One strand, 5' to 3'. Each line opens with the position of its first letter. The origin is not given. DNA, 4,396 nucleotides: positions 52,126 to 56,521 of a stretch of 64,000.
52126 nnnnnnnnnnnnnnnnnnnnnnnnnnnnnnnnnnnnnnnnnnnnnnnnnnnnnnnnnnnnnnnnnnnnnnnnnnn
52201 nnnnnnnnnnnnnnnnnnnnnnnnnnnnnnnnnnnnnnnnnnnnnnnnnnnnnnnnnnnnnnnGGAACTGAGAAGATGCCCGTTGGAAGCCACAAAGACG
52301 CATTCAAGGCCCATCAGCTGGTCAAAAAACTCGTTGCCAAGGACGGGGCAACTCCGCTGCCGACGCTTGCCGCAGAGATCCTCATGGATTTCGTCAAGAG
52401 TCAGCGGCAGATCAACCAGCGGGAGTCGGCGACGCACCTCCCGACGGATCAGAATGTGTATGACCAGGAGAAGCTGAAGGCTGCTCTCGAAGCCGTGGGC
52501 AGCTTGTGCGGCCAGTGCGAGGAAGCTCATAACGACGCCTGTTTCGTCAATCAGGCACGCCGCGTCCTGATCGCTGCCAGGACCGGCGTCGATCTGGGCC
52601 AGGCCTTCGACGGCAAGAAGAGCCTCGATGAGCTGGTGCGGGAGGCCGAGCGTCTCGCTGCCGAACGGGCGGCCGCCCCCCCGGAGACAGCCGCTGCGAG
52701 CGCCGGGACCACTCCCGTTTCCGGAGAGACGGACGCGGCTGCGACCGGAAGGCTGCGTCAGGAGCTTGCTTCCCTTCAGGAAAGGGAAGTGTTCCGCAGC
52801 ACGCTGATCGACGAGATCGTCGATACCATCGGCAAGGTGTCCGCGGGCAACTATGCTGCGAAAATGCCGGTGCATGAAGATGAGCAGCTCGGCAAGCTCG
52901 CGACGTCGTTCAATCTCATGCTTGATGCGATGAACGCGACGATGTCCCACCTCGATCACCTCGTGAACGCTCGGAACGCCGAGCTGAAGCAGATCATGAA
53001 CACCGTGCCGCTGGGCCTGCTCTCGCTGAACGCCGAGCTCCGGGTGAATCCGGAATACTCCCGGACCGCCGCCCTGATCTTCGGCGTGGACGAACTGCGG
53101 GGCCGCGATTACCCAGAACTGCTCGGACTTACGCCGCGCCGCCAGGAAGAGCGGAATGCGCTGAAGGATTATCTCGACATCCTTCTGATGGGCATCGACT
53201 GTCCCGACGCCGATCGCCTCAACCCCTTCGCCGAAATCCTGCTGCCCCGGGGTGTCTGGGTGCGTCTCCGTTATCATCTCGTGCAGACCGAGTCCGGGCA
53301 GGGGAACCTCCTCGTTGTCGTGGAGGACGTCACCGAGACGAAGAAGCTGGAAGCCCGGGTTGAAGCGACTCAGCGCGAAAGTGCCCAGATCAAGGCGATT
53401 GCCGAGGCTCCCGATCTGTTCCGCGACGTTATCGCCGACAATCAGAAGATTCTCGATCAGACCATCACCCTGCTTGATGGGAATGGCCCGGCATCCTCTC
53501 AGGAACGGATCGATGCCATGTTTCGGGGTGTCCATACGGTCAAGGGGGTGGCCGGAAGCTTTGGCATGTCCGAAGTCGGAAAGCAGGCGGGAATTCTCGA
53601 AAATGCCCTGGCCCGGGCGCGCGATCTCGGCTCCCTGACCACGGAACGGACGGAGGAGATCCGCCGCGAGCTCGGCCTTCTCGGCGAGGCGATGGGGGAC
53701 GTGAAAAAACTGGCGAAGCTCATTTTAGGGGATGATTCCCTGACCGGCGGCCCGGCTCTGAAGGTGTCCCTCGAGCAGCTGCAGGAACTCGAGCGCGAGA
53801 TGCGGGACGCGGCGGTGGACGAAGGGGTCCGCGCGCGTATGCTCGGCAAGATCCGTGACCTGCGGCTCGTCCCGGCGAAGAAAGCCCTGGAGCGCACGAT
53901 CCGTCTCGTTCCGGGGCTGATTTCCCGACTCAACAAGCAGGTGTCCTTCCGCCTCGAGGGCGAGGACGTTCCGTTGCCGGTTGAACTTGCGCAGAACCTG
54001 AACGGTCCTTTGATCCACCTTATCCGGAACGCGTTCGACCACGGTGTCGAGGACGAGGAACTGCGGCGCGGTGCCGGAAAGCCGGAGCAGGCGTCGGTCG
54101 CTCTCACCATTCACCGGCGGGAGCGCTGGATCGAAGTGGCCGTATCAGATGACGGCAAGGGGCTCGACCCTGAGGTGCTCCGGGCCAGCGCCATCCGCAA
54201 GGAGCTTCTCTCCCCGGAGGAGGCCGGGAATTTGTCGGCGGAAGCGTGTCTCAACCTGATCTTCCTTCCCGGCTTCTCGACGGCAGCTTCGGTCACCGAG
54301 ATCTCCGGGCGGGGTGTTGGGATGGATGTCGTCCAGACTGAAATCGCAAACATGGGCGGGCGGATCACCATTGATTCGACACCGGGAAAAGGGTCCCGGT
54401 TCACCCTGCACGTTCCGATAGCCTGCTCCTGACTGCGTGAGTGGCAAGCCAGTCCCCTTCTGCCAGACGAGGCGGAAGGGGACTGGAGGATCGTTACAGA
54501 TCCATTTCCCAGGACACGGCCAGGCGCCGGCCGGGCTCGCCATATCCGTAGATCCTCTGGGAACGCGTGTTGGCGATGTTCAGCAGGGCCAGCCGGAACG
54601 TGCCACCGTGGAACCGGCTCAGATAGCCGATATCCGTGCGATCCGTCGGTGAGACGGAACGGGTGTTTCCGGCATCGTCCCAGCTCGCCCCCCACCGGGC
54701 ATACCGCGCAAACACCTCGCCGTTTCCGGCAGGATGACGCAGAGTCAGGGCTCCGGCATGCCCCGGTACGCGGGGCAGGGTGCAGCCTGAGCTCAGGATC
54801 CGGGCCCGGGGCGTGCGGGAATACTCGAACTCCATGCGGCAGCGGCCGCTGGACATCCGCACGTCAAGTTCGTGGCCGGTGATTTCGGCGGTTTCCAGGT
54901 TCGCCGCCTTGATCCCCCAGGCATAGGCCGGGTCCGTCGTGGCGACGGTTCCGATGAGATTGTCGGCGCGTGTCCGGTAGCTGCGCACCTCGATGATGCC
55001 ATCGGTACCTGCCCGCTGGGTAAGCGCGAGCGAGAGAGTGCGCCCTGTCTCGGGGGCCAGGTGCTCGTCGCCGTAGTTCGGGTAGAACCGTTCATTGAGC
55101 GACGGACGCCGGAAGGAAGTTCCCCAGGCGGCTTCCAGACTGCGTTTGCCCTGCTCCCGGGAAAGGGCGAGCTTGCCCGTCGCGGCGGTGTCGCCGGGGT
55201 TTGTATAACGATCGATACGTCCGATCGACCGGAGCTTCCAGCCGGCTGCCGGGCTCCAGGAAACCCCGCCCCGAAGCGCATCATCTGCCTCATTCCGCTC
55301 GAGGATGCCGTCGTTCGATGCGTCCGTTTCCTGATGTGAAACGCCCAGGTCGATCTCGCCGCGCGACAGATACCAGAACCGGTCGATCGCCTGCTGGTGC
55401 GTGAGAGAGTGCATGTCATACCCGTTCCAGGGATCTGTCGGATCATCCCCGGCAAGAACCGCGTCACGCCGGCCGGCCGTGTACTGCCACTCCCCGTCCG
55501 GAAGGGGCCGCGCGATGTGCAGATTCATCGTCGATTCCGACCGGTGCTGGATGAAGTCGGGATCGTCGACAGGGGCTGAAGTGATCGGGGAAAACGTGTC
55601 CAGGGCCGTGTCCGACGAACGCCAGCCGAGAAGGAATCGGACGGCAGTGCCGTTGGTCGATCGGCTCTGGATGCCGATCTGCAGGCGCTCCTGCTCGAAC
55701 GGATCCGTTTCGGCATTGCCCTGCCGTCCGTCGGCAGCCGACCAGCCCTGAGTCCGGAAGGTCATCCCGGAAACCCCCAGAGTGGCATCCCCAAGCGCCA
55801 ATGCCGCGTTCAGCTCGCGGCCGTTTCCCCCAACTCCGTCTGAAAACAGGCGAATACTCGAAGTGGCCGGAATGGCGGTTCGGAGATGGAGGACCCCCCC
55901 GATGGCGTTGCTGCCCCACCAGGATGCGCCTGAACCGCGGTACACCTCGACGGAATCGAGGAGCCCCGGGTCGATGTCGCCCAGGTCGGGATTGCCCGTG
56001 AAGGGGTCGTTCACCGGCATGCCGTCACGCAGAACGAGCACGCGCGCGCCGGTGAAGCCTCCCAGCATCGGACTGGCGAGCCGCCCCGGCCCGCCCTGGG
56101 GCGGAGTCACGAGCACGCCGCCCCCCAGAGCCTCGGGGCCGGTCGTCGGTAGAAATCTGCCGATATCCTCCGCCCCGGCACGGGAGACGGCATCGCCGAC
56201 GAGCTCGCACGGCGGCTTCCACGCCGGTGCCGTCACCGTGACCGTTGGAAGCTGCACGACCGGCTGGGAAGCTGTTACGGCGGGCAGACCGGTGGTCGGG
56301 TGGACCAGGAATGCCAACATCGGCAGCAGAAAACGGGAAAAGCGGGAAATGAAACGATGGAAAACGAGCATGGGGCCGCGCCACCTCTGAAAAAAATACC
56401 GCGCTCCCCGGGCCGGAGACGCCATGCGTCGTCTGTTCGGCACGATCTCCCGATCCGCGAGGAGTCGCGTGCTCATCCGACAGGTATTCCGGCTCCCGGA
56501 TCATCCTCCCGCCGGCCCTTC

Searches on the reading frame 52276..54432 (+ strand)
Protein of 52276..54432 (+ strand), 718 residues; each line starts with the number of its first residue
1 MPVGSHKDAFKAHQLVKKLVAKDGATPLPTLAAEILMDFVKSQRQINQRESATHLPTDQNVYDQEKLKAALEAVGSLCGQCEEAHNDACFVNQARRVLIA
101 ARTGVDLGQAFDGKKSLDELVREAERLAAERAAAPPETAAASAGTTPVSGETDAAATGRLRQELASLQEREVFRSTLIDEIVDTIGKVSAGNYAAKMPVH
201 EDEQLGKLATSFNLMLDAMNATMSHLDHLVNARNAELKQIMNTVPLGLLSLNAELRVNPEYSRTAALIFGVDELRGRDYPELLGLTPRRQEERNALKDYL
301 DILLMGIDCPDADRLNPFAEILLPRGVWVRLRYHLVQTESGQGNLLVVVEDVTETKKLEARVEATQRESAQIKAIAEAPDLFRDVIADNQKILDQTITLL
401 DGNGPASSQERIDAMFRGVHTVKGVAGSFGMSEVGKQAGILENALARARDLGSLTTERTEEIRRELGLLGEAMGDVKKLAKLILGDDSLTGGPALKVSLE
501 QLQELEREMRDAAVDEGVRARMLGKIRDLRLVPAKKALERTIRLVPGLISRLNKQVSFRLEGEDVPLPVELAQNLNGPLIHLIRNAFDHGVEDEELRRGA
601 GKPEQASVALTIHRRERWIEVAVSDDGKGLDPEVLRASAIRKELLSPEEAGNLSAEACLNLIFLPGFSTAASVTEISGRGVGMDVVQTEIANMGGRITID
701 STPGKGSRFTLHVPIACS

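Call 4: search_protein_families(library=pfam, proteins=[window:52276-54432:+])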
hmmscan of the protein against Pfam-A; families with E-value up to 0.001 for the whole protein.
window:52276-54432:+ (718 aa): 3 families
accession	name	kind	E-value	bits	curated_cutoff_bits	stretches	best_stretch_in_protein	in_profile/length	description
PF02518.31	HATPase_c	-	6.5e-19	68.9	26.4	1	579-715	6-109/111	Histidine kinase-, DNA gyrase B-, and HSP90-like ATPase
PF01627.28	Hpt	-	2.9e-09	37.5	24.6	1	381-465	2-77/84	Hpt domain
PF00672.30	HAMP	-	0.00042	21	25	0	178-220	10-52/53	HAMP domain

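Call 7: search_protein_families(library=ncbifam, proteins=[window:52276-54432:+], max_evalue=0.00001)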
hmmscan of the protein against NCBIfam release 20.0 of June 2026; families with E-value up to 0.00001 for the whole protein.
window:52276-54432:+ (718 aa): 19 families
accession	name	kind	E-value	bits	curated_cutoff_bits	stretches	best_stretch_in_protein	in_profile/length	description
NF041336.1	CheA_Halo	equivalog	5.9e-63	213.6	950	1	518-716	340-538/666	chemotaxis protein CheA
NF007835.0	PRK10547.1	equivalog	3.9e-46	157.9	793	1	526-715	337-523/670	chemotaxis protein CheA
NF011874.0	PRK15347.1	equivalog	1.9e-14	52.7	852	0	178-239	325-386/921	two component system sensor kinase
NF046044.1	PnpS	equivalog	1.2e-12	47.6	400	0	178-360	2-168/390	two-component system histidine kinase PnpS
NF033092.0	HK_WalK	equivalog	1.4e-09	37.1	725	0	178-360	205-370/594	cell wall metabolism sensor histidine kinase WalK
NF010411.0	PRK13837.1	equivalog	2.3e-09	35.8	647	1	649-715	614-675/828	two-component system VirA-like sensor kinase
NF008298.1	PRK11086.1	subfamily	4.2e-09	35.4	520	0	658-715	473-525/529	DcuS/MalK family sensor histidine kinase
NF008302.0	PRK11091.1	equivalog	2.7e-08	32.5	838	0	676-717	466-507/779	aerobic respiration two-component sensor histidine kinase ArcB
NF040691.1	MtrAB_MtrB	equivalog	4e-08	32.7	450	0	186-231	224-269/507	MtrAB system histidine kinase MtrB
TIGR02916.1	PEP_his_kin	equivalog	2e-07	30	300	0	674-714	639-679/679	XrtA/PEP-CTERM system histidine kinase PrsK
NF007688.0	PRK10364.1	equivalog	2.1e-07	30.1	479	1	651-716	392-452/460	two-component system sensor histidine kinase ZraS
NF006800.0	PRK09303.1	equivalog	3.6e-07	29.5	342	0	675-715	337-377/383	histidine kinase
NF008468.0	PRK11360.1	equivalog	4.3e-07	28.7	646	0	657-716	555-609/616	two-component system sensor histidine kinase AtoS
TIGR02966.1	phoR_proteo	equivalog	1.5e-06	27.5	334.2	0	675-712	295-332/333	phosphate regulon sensor histidine kinase PhoR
TIGR02956.1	TMAO_torS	equivalog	2.7e-06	25.8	676.5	0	656-716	624-683/967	TMAO reductase system sensor histidine kinase/response regulator TorS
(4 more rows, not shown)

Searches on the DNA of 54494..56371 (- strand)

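Call 10: search_rna_families(sources=[L001, L002, L003, L004, L005, L006, L007, L008, L009, L010, L011, L012, L013, L014, L015, L016, L017, L018, L019, L020], threshold=gathering)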
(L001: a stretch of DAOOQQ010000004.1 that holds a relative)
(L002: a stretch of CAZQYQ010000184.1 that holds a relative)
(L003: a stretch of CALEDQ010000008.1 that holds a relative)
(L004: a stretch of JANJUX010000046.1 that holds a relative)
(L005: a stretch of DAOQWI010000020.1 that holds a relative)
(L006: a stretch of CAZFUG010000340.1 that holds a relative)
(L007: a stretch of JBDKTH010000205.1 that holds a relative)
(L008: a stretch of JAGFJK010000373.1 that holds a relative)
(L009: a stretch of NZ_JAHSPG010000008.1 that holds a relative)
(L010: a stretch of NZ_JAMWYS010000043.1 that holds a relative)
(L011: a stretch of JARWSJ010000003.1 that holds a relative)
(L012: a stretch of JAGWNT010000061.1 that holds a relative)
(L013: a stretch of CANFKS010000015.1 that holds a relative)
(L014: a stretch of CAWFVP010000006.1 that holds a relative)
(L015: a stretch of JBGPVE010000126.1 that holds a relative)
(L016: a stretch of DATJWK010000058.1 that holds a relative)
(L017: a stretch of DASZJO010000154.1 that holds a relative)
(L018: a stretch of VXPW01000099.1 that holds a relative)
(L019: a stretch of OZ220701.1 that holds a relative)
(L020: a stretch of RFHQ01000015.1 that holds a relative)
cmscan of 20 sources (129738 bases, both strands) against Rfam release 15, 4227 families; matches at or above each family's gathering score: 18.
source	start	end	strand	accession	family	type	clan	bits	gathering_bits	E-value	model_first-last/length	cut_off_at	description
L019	2639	2827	+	RF00174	Cobalamin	Cis-reg; riboswitch;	CL00101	128.9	31.5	9e-32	1-189/189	no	Cobalamin riboswitch aptamer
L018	2638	2826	+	RF00174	Cobalamin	Cis-reg; riboswitch;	CL00101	127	31.5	3.1e-31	1-189/189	no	Cobalamin riboswitch aptamer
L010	2718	2912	+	RF00174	Cobalamin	Cis-reg; riboswitch;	CL00101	110.8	31.5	1.3e-26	1-189/189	no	Cobalamin riboswitch aptamer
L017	2570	2765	+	RF00174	Cobalamin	Cis-reg; riboswitch;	CL00101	100.9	31.5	9.3e-24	1-189/189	no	Cobalamin riboswitch aptamer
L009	2741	2929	+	RF00174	Cobalamin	Cis-reg; riboswitch;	CL00101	99.2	31.5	2.8e-23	1-189/189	no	Cobalamin riboswitch aptamer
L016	2806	3002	+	RF00174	Cobalamin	Cis-reg; riboswitch;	CL00101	98.1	31.5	5.7e-23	1-189/189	no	Cobalamin riboswitch aptamer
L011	2672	2858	+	RF00174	Cobalamin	Cis-reg; riboswitch;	CL00101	98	31.5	6.2e-23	1-189/189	no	Cobalamin riboswitch aptamer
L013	2405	2622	+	RF00174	Cobalamin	Cis-reg; riboswitch;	CL00101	88.6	31.5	3.1e-20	1-189/189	no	Cobalamin riboswitch aptamer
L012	2659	2880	+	RF00174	Cobalamin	Cis-reg; riboswitch;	CL00101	82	31.5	2.5e-18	1-189/189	no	Cobalamin riboswitch aptamer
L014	2565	2797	+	RF00174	Cobalamin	Cis-reg; riboswitch;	CL00101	81.7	31.5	2.8e-18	1-189/189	no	Cobalamin riboswitch aptamer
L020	2585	2824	+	RF00174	Cobalamin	Cis-reg; riboswitch;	CL00101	79.5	31.5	1.2e-17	1-189/189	no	Cobalamin riboswitch aptamer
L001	2728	2910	+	RF00174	Cobalamin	Cis-reg; riboswitch;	CL00101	77.1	31.5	6e-17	1-189/189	no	Cobalamin riboswitch aptamer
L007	5685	5934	-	RF00174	Cobalamin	Cis-reg; riboswitch;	CL00101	74.7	31.5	2.9e-16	1-189/189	no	Cobalamin riboswitch aptamer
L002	2731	2911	+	RF00174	Cobalamin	Cis-reg; riboswitch;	CL00101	74.5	31.5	3.3e-16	1-189/189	no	Cobalamin riboswitch aptamer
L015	1761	1873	+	RF00174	Cobalamin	Cis-reg; riboswitch;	CL00101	73.7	31.5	5.6e-16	47-167/189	no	Cobalamin riboswitch aptamer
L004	2817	2938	+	RF00174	Cobalamin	Cis-reg; riboswitch;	CL00101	61.5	31.5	1.7e-12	46-168/189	no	Cobalamin riboswitch aptamer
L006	2769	2957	+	RF00174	Cobalamin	Cis-reg; riboswitch;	CL00101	60.5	31.5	3.4e-12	1-189/189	no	Cobalamin riboswitch aptamer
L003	2817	2938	+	RF00174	Cobalamin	Cis-reg; riboswitch;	CL00101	60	31.5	4.5e-12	46-168/189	no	Cobalamin riboswitch aptamer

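Call 11: search_rna_families(sources=[L021, L022, L023, L024, L025, L026, L027, L028, L029, L030, L031, L032, L033], threshold=gathering)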
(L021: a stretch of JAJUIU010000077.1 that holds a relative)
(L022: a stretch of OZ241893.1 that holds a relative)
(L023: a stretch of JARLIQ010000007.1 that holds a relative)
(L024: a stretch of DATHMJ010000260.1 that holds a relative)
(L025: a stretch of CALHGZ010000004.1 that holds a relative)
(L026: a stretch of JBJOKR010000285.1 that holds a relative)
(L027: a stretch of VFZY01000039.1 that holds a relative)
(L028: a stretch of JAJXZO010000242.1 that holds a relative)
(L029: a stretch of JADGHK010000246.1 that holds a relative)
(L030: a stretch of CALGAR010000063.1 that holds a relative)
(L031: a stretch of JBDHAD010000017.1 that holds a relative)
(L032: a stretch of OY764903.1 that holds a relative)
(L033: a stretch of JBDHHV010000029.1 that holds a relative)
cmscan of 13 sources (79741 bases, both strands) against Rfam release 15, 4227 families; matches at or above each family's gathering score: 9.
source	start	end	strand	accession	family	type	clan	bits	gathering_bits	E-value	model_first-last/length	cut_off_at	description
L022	2651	2842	+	RF00174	Cobalamin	Cis-reg; riboswitch;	CL00101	125.2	31.5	6.4e-31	1-189/189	no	Cobalamin riboswitch aptamer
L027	2286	2479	+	RF00174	Cobalamin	Cis-reg; riboswitch;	CL00101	92.5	31.5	1.5e-21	1-189/189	no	Cobalamin riboswitch aptamer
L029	2325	2490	+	RF00174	Cobalamin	Cis-reg; riboswitch;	CL00101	88.4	31.5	2.1e-20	1-189/189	no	Cobalamin riboswitch aptamer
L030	2334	2499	+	RF00174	Cobalamin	Cis-reg; riboswitch;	CL00101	88.4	31.5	2.1e-20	1-189/189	no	Cobalamin riboswitch aptamer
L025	2751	2848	+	RF00059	TPP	Cis-reg; riboswitch;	-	81.6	54.3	1.7e-14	1-105/105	no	TPP riboswitch aptamer (THI element)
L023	2544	2773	+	RF00174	Cobalamin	Cis-reg; riboswitch;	CL00101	77.4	31.5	3.1e-17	1-189/189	no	Cobalamin riboswitch aptamer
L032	2352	2549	+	RF00174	Cobalamin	Cis-reg; riboswitch;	CL00101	71.7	31.5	1.3e-15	1-189/189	no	Cobalamin riboswitch aptamer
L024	2602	2712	+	RF00174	Cobalamin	Cis-reg; riboswitch;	CL00101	71.3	31.5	1.6e-15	47-167/189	no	Cobalamin riboswitch aptamer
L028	2191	2374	+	RF00174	Cobalamin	Cis-reg; riboswitch;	CL00101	52.3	31.5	4.5e-10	14-177/189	no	Cobalamin riboswitch aptamer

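Call 35: search_rna_families(sources=[L034, L035, L036, L037, L038, L039, L040, L041, L042, L043, L044, L045, L046, L047, L048, L049, L050, L051, L052, L053], threshold=gathering)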
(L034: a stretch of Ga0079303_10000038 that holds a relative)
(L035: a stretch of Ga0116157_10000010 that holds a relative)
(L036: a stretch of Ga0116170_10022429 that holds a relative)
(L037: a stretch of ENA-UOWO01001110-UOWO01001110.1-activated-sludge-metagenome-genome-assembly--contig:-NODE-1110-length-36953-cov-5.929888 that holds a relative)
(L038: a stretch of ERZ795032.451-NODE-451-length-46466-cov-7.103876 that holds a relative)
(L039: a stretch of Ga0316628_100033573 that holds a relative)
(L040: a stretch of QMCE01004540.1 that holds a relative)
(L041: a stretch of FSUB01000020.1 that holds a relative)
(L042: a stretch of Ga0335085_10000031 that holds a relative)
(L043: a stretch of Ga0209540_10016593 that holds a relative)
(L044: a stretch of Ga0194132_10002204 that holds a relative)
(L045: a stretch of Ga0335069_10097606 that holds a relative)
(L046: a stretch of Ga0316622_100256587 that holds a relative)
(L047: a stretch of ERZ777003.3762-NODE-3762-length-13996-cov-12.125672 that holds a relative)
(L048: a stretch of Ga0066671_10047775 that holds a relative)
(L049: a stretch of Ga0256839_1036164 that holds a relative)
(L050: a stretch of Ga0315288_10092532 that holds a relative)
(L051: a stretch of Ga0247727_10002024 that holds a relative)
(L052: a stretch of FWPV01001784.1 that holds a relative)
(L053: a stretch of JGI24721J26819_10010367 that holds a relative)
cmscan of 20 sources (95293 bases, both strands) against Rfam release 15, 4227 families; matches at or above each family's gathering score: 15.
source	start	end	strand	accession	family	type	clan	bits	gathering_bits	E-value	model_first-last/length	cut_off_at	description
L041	78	247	+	RF00174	Cobalamin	Cis-reg; riboswitch;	CL00101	107.6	31.5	8.4e-26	1-189/189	no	Cobalamin riboswitch aptamer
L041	2216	2386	+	RF00174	Cobalamin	Cis-reg; riboswitch;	CL00101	101.7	31.5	4e-24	1-189/189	no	Cobalamin riboswitch aptamer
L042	2306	2502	+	RF00174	Cobalamin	Cis-reg; riboswitch;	CL00101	98.1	31.5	4.2e-23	1-189/189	no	Cobalamin riboswitch aptamer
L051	1793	1980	+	RF00174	Cobalamin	Cis-reg; riboswitch;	CL00101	92.7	31.5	1.6e-21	1-189/189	no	Cobalamin riboswitch aptamer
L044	1786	1979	+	RF00174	Cobalamin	Cis-reg; riboswitch;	CL00101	92.5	31.5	1.8e-21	1-189/189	no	Cobalamin riboswitch aptamer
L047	1825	1990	+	RF00174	Cobalamin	Cis-reg; riboswitch;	CL00101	88.4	31.5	2.6e-20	1-189/189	no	Cobalamin riboswitch aptamer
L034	2216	2411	+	RF00174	Cobalamin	Cis-reg; riboswitch;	CL00101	79.3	31.5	1e-17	1-189/189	no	Cobalamin riboswitch aptamer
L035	2228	2410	+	RF00174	Cobalamin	Cis-reg; riboswitch;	CL00101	77.1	31.5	4.4e-17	1-189/189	no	Cobalamin riboswitch aptamer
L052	1805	1976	+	RF00174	Cobalamin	Cis-reg; riboswitch;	CL00101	76.9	31.5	5e-17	1-189/189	no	Cobalamin riboswitch aptamer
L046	529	724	+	RF00174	Cobalamin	Cis-reg; riboswitch;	CL00101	72.7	31.5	7.8e-16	1-189/189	no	Cobalamin riboswitch aptamer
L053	1834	2029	+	RF00174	Cobalamin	Cis-reg; riboswitch;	CL00101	71.5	31.5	1.8e-15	1-189/189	no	Cobalamin riboswitch aptamer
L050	560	755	+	RF00174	Cobalamin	Cis-reg; riboswitch;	CL00101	69.8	31.5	5.4e-15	1-189/189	no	Cobalamin riboswitch aptamer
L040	1866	2053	+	RF00174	Cobalamin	Cis-reg; riboswitch;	CL00101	63.3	31.5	3.9e-13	1-189/189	no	Cobalamin riboswitch aptamer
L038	2317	2438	+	RF00174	Cobalamin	Cis-reg; riboswitch;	CL00101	61.5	31.5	1.2e-12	46-168/189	no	Cobalamin riboswitch aptamer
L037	2317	2438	+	RF00174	Cobalamin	Cis-reg; riboswitch;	CL00101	60.4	31.5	2.6e-12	46-168/189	no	Cobalamin riboswitch aptamer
